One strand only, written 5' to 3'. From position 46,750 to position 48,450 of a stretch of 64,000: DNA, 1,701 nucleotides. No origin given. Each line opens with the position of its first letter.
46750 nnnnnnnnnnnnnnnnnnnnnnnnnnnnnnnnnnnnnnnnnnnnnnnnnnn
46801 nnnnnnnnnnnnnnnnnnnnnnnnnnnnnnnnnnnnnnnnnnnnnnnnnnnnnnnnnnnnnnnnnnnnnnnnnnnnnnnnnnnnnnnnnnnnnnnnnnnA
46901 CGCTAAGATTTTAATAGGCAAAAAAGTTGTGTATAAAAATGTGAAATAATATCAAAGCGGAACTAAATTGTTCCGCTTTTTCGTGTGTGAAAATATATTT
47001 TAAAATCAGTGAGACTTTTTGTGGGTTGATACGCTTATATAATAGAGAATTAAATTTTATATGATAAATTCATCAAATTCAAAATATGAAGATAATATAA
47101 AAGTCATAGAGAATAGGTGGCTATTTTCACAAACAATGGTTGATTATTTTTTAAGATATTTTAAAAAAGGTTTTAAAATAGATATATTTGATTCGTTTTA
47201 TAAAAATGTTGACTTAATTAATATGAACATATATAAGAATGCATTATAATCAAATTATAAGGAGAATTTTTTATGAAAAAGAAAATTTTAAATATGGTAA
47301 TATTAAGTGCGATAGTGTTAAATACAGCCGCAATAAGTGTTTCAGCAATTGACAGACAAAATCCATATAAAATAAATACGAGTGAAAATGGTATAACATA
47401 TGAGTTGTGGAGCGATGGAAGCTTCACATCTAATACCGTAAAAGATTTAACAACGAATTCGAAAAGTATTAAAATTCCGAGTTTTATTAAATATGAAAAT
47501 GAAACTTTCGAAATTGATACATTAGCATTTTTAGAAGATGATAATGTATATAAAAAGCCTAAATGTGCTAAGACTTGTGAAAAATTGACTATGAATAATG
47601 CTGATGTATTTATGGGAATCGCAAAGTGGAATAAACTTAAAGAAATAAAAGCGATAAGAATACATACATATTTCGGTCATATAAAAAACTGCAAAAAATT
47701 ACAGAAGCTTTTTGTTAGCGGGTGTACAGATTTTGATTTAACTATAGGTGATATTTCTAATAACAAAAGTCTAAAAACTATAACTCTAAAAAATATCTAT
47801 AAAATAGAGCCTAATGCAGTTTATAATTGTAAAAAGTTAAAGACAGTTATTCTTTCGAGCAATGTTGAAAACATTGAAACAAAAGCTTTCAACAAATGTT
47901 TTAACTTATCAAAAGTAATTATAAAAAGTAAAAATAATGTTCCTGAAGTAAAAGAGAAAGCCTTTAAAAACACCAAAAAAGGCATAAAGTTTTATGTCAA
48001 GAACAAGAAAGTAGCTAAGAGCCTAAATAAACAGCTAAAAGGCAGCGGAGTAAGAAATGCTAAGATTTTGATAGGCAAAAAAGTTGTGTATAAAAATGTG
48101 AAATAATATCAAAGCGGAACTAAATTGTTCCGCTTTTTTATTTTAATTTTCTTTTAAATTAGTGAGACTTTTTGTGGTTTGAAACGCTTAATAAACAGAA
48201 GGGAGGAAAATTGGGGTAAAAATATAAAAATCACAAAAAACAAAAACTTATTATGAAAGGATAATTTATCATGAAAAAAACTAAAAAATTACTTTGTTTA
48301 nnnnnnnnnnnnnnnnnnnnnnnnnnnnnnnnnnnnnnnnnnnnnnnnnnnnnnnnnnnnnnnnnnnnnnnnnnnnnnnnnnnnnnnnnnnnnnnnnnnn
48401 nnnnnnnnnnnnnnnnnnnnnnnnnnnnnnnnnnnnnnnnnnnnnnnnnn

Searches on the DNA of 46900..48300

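Call 76: search_rna_families(source=window, start=46900, end=48300, threshold=evalue, max_evalue=1)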
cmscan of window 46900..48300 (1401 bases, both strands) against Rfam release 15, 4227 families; matches with E-value up to 1: 3.
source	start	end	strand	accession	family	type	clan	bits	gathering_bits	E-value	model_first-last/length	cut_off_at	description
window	48111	48158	-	RF02495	ohsC_RNA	Gene; antitoxin;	-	25.8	50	0.28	1-77/77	no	Oppression of Hydrophobic ORF by sRNA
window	48056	48147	+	RF00558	L20_leader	Cis-reg; leader;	-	21.8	58.7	0.18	1-127/127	no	Ribosomal protein L20 leader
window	48111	48143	-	RF02503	Atu_C9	Gene; sRNA;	-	13.3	40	0.76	156-192/192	no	Rhizobiales sRNA Atu_C9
